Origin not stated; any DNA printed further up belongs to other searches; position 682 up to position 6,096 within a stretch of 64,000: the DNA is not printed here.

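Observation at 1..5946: Coupled two-gene module ending in a 1704-aa HerA/FtsK-type ATPase: candidate DptG/DptH-like or novel defence system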

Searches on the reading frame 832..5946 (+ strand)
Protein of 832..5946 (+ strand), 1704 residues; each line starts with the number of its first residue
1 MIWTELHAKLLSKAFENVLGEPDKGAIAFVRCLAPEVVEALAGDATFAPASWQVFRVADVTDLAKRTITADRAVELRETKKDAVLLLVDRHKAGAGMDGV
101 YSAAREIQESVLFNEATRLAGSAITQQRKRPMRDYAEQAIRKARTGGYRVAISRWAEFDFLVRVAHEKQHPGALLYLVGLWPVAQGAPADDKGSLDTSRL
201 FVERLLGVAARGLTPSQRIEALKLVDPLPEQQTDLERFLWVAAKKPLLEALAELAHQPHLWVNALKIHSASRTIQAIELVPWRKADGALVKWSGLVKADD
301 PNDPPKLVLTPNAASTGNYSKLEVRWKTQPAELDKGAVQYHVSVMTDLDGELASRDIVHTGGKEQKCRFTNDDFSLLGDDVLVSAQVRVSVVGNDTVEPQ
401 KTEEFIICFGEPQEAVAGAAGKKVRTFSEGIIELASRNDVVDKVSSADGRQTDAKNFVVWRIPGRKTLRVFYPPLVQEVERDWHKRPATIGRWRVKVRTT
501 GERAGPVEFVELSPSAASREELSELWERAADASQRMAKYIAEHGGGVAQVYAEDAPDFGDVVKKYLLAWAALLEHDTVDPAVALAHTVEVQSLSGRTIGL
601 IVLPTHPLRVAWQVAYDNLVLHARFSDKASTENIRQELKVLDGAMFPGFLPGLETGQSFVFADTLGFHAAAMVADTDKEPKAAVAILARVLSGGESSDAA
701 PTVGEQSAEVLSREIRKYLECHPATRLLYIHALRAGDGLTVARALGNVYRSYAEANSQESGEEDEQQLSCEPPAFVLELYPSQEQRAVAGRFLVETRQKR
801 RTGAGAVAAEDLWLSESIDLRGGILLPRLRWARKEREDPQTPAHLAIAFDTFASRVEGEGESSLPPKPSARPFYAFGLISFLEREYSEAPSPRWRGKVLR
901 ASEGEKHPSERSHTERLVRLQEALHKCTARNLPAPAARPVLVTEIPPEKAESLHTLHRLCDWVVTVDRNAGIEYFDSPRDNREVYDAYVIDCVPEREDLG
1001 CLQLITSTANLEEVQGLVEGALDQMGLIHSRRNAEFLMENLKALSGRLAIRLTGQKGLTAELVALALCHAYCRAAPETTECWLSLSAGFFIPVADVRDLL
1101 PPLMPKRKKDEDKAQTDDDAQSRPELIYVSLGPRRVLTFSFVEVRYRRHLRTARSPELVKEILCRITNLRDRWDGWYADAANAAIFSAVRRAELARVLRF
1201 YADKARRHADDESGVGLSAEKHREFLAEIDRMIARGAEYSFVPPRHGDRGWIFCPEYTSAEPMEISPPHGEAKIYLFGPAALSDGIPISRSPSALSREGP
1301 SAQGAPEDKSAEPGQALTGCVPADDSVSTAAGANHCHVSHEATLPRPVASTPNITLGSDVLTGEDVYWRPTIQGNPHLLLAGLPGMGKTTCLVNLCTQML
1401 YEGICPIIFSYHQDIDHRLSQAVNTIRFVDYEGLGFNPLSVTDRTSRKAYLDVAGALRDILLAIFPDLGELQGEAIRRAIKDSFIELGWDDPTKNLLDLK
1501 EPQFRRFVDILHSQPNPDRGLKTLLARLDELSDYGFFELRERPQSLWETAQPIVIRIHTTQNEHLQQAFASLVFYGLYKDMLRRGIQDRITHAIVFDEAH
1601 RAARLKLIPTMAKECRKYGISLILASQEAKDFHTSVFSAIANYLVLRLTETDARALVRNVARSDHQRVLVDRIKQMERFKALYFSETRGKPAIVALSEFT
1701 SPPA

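Call 5: search_protein_families(library=ncbifam, proteins=[window:832-5946:+], max_evalue=0.01)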
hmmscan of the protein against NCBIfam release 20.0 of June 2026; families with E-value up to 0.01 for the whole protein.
window:832-5946:+ (1704 aa): 7 families
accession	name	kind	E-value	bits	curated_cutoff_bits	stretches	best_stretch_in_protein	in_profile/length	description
NF041017.1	DNA_import_CedB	equivalog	7.6e-12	44.6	700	1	1351-1427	251-328/590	DNA import protein CedB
NF042944.1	HerA_antiphage_2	equivalog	1.2e-11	44.1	850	1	1605-1703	452-549/576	anti-phage-associated helicase HerA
NF042943.1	HerA_antiphage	equivalog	1.4e-07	30.5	800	1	1583-1694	426-547/566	anti-phage-associated helicase HerA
NF045975.1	VirB4_plasma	equivalog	1.8e-06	26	590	1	1379-1635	519-810/894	Mbov_0397 family ICE element conjugal transfer ATPase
NF040937.1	HerA_Thermprot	equivalog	7.1e-06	24.7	800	1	1610-1700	376-465/487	DNA double-strand break repair helicase HerA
TIGR03743.1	SXT_TraD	subfamily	0.00036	19.1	366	0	1373-1416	173-216/636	conjugative transfer system coupling protein TraD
TIGR00929.1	VirB4_CagE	subfamily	0.002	16.4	643.1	1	1377-1636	439-684/792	VirB4 family type IV secretion/conjugal transfer ATPase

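Call 6: search_protein_families(library=padloc, proteins=[window:832-5946:+], max_evalue=0.01)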
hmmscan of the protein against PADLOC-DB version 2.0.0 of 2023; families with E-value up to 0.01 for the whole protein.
window:832-5946:+ (1704 aa): 15 families
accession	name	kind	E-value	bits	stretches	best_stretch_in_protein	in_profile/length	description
PDLC02684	DndH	-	2.8e-23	79.5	1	1350-1691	1339-1704/1715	DndH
PDLC02685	DndH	-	7.4e-23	78.3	1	1348-1684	1304-1661/1678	DndH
PDLC04140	mad8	-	4e-14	50.8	1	1354-1696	4-299/314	mads_8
PDLC02682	DndH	-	6.2e-12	41.7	1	1353-1693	1312-1676/1686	DndH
PDLC02188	HerA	-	2e-11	41.5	1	1606-1703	453-549/578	-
PDLC04105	HerA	-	1.4e-10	38.4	1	1602-1688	442-527/576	-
PDLC04106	HerA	-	4.2e-10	36.8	1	1600-1703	534-635/667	-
PDLC04102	HerA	-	4.1e-09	33.3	1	1537-1701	452-624/654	-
PDLC04104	HerA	-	7e-09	32.9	1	1605-1660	246-301/379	-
PDLC02185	HerA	-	1.4e-08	31.9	1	1578-1695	432-560/585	-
PDLC04100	HerA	-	4.7e-08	30.2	1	1609-1694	469-553/580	-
PDLC04103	HerA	-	7.5e-08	29.1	1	1602-1664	463-525/579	-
PDLC04097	HerA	-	8.7e-06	22.6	1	1602-1665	499-563/618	-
PDLC02683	DndH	-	7.1e-05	18.8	1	1545-1684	1219-1369/1389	DndH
PDLC04098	HerA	-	0.0022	14.6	1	1610-1659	561-610/686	-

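Call 7: search_protein_families(library=pfam, proteins=[window:832-5946:+], max_evalue=0.01)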
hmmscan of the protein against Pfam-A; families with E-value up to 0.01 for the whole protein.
window:832-5946:+ (1704 aa): 5 families
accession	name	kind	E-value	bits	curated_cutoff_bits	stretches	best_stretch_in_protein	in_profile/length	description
PF13191.12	AAA_16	-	0.00019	22.4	32.6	0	1371-1469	19-87/167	AAA ATPase domain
PF20720.3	nSTAND3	-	0.00039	20.6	27.2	1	1373-1430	15-72/155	Novel STAND NTPase 3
PF10412.15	TrwB_AAD_bind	-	0.00085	18.7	20.5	0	1564-1633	218-287/387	Type IV secretion-system coupling protein DNA-binding domain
PF01580.24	FtsK_SpoIIIE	-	0.0016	18.4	24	0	1356-1401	22-65/221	FtsK/SpoIIIE family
PF13401.12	AAA_22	-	0.0041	17.9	27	0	1375-1469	5-59/130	AAA domain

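Call 9: find_related_loci(query=window:832-5946:+, collection=genome_contigs, flank=10000)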
Query window:832-5946:+ (1704 aa) in genome_contigs; peptide patterns used: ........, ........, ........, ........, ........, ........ (x = any residue, [..] = any of these).
73 stretches matched a pattern; 34 encode a relative of the query (tblastn E <= 1e-3); 34 distinct loci.
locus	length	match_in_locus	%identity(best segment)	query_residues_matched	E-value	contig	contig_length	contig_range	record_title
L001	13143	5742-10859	59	1-1696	0e+0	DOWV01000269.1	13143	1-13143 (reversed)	MAG TPA_asm: Bacteroidetes bacterium isolate UBA9647 contig_43712, whole genome shotgun sequence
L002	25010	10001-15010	58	1-1696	0e+0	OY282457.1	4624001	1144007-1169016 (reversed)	MAG: uncultured Candidatus Binatia bacterium genome assembly, chromosome: 1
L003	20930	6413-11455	59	1-1696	0e+0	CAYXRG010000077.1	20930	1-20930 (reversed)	MAG TPA_asm: uncultured Caldilineaceae bacterium isolate SRP241326_co3_338 genome assembly, contig: NODE_3482_length_209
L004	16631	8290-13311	56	1-1696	0e+0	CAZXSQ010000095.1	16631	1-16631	MAG TPA_asm: uncultured bacterium isolate SRP141376_co1_248 genome assembly, contig: NODE_7082_length_16631_cov_4.070886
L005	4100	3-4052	60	325-1696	0e+0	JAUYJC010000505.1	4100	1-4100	MAG: Deltaproteobacteria bacterium isolate C24_metabat.bin.121_sub C24_k141_384441, whole genome shotgun sequence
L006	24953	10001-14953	55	4-1696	0e+0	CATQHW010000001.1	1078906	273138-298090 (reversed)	MAG: uncultured Spirochaetia bacterium isolate 66362a33-eddf-4579-992a-93dc3fc4ae3b genome assembly, contig: contig_1, w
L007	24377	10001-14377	56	193-1697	0e+0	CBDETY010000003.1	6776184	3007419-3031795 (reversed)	MAG: Candidatus Latescibacterota bacterium isolate 4ecebec3-674b-4d24-a34d-cb651c760dca genome assembly, contig: contig_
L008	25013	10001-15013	53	1-1698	0e+0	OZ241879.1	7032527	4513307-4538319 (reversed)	MAG: Spirochaetia bacterium isolate 33422d00-efb0-4b49-bd16-f937cda21374 genome assembly, chromosome: 1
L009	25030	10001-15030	59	1-1696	0e+0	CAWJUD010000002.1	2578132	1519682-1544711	MAG: Pirellulales bacterium isolate MFD04408.bin.1.134 genome assembly, contig: contig_24530, whole genome shotgun seque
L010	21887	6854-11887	58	1-1696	0e+0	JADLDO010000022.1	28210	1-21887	MAG: Caldilineaceae bacterium isolate SJ28 c_000000383304, whole genome shotgun sequence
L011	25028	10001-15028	60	1-1696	0e+0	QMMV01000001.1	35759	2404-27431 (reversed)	MAG: Deltaproteobacteria bacterium isolate B23_G16 B23_Guay16_scaffold_00350, whole genome shotgun sequence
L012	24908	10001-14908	56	1-1688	0e+0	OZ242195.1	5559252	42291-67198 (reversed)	MAG: Candidatus Latescibacterota bacterium isolate a57e98d2-c2a9-4833-8eaa-f85fbefd33d8 genome assembly, chromosome: 1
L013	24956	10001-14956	55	6-1697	0e+0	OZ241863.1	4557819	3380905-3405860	MAG: Spirochaetia bacterium isolate 5eda55f6-7d73-4064-946f-addbc1f4c2cc genome assembly, chromosome: 1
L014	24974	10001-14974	54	3-1697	0e+0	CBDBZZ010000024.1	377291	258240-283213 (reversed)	MAG: Bryobacterales bacterium isolate 74d63353-912c-4bc9-bbc2-a65f7fa8b3d4 genome assembly, contig: contig_24, whole gen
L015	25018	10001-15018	56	1-1697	0e+0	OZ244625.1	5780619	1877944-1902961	MAG: Bryobacterales bacterium isolate 977db337-f3f5-4b10-816d-e0f1db46c981 genome assembly, chromosome: 1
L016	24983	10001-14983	54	1-1697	0e+0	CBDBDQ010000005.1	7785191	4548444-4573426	MAG: Spirochaetia bacterium isolate f652f7ba-8847-4161-9e61-b7674eda2487 genome assembly, contig: contig_5, whole genome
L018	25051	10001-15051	52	1-1700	0e+0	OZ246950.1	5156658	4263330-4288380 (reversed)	MAG: Longimicrobiales bacterium isolate 3aa531a3-4ffc-4887-82fc-46ee838b716f genome assembly, chromosome: 1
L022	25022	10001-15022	57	2-1696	0e+0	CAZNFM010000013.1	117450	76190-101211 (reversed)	MAG TPA_asm: uncultured Planctomycetaceae bacterium isolate SRP278314_co1_347 genome assembly, contig: NODE_176_length_1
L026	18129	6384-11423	59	1-1696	0e+0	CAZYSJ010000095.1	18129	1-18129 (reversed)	MAG TPA_asm: uncultured Caldilineaceae bacterium isolate binchicken_co43_294 genome assembly, contig: NODE_5523_length_1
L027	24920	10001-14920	55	1-1697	0e+0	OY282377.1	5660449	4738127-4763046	MAG: uncultured Latescibacteria bacterium genome assembly, chromosome: 1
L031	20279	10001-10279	78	1605-1697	2e-38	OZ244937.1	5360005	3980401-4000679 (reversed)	MAG: Candidatus Latescibacterota bacterium isolate 1c493fcc-a489-4500-a9bd-4f4019e95c1e genome assembly, chromosome: 1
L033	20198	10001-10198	64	1634-1699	6e-17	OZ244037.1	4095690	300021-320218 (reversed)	MAG: Longimicrobiales bacterium isolate f1d7cd51-80ea-44bf-852b-8dd3c8245deb genome assembly, chromosome: 1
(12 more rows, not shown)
